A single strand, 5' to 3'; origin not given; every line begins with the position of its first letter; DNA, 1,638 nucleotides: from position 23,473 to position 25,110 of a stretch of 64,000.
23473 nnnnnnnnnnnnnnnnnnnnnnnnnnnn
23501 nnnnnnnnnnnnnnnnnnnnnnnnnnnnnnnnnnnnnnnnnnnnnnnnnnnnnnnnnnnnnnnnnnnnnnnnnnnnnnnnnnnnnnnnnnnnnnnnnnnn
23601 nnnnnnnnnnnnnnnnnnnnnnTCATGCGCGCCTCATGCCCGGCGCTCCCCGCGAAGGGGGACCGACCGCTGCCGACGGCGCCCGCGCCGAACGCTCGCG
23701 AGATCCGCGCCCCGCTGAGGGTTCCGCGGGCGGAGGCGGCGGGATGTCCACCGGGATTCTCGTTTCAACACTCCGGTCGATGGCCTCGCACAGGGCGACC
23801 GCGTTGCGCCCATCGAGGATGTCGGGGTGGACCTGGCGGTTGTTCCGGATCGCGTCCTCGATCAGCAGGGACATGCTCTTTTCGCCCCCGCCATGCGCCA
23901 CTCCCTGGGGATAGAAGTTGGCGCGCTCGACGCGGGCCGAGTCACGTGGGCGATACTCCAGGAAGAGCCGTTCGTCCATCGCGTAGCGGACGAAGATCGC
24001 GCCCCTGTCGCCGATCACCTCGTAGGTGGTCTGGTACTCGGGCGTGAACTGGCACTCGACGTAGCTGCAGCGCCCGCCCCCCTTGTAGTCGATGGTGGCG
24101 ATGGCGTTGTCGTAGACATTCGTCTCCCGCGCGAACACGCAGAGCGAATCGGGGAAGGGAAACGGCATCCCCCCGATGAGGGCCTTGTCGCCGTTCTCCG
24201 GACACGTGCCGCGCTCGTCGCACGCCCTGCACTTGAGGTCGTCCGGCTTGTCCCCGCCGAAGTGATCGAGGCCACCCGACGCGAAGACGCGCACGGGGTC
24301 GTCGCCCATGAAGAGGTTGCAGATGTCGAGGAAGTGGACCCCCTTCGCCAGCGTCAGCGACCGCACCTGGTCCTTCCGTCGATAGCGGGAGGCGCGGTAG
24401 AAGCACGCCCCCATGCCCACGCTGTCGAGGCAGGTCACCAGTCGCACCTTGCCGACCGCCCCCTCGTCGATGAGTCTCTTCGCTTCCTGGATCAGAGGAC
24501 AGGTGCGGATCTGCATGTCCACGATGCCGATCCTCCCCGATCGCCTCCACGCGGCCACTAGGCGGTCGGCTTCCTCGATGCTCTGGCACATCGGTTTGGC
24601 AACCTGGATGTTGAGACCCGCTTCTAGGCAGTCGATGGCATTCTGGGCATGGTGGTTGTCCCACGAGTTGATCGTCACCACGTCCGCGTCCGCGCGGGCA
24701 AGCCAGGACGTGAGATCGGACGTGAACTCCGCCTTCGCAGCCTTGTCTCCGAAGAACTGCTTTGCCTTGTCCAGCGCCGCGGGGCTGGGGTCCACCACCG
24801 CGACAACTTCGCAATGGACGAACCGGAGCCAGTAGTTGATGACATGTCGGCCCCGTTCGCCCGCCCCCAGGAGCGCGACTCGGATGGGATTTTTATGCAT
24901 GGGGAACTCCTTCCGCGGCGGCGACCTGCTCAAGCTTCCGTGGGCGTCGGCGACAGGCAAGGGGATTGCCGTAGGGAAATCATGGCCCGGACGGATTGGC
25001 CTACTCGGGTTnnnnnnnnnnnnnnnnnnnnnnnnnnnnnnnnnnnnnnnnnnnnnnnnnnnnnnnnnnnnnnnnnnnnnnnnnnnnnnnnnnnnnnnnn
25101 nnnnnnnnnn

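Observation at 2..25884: Accessory uronate-polysaccharide degradation supercluster with three Hepar_II_III-like proteins under a single AraC regulator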

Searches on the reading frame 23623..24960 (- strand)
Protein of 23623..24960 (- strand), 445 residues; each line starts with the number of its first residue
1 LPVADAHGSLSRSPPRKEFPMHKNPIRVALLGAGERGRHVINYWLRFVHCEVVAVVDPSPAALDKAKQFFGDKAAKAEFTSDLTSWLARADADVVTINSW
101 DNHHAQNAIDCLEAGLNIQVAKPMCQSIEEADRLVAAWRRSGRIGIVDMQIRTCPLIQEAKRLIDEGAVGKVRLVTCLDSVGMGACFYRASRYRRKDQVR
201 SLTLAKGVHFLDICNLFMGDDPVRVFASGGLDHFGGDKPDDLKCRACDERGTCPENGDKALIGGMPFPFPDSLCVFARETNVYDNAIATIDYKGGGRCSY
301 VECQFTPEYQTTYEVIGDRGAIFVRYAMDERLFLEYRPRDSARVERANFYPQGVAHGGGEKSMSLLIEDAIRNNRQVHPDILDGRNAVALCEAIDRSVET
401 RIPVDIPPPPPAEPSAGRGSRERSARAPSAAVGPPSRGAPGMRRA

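Call 6: search_protein_families(library=pfam, proteins=[window:23623-24960:-], max_evalue=0.01)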
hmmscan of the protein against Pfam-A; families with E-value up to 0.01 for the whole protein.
window:23623-24960:- (445 aa): 4 families
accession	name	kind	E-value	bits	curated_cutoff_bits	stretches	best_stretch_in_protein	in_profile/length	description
PF01408.29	GFO_IDH_MocA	-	7.6e-16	59.3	24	1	26-147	1-118/120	Oxidoreductase family, NAD-binding Rossmann fold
PF22725.1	GFO_IDH_MocA_C3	-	3.9e-14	53.1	27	1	157-322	1-123/124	GFO/IDH/MocA C-terminal domain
PF02894.22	GFO_IDH_MocA_C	-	2.5e-11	44.2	22.9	1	161-405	1-217/218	Oxidoreductase family, C-terminal alpha/beta domain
PF01113.26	DapB_N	-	0.0051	17.3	25.6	1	26-95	1-71/124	Dihydrodipicolinate reductase, N-terminus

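Call 76: search_solved_structures(query=window:23623-24960:-, max_evalue=0.001)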
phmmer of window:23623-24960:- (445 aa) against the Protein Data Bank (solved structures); distinct sequences matched with E-value up to 0.001: 55.
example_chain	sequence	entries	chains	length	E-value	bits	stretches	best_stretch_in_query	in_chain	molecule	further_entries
8qc2_A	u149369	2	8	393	1.8e-18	69.7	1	24-233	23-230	Gfo/Idh/MocA family oxidoreductase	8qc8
3q2k_A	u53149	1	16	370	6.1e-16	61.4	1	19-219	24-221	oxidoreductase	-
8qc3_A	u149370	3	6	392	1.5e-14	56.7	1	24-232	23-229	Oxidoreductase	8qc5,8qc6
4fb5_A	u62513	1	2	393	6.3e-12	48.1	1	24-175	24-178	Probable oxidoreductase protein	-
7xr9_A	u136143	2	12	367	1.8e-11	46.7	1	51-172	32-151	DgpA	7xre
3q2i_A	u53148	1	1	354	2.6e-11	46.1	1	21-218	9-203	dehydrogenase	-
4mkx_A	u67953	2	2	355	3.7e-11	45.6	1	21-229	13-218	Inositol dehydrogenase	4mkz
3moi_A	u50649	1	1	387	3.9e-11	45.5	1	26-192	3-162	Probable dehydrogenase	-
4n54_A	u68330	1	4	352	6.7e-11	44.7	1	24-229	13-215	Inositol dehydrogenase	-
4h3v_A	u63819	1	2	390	1.2e-09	40.6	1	80-240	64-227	Oxidoreductase domain protein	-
9azo_A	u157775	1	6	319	5.1e-09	38.5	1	25-168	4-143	PmdC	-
6a3f_A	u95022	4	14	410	3e-08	36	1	52-172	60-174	Putative dehydrogenase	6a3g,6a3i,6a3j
3ip3_A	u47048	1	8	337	3.6e-08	35.7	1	49-236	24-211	Oxidoreductase, putative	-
5ya8_A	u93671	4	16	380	6.1e-08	35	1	64-181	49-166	Scyllo-inositol dehydrogenase with L-glucose dehydrogenase activity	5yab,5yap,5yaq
6ktj_A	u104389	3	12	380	1.2e-07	34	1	64-171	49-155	Scyllo-inositol dehydrogenase with L-glucose dehydrogenase activity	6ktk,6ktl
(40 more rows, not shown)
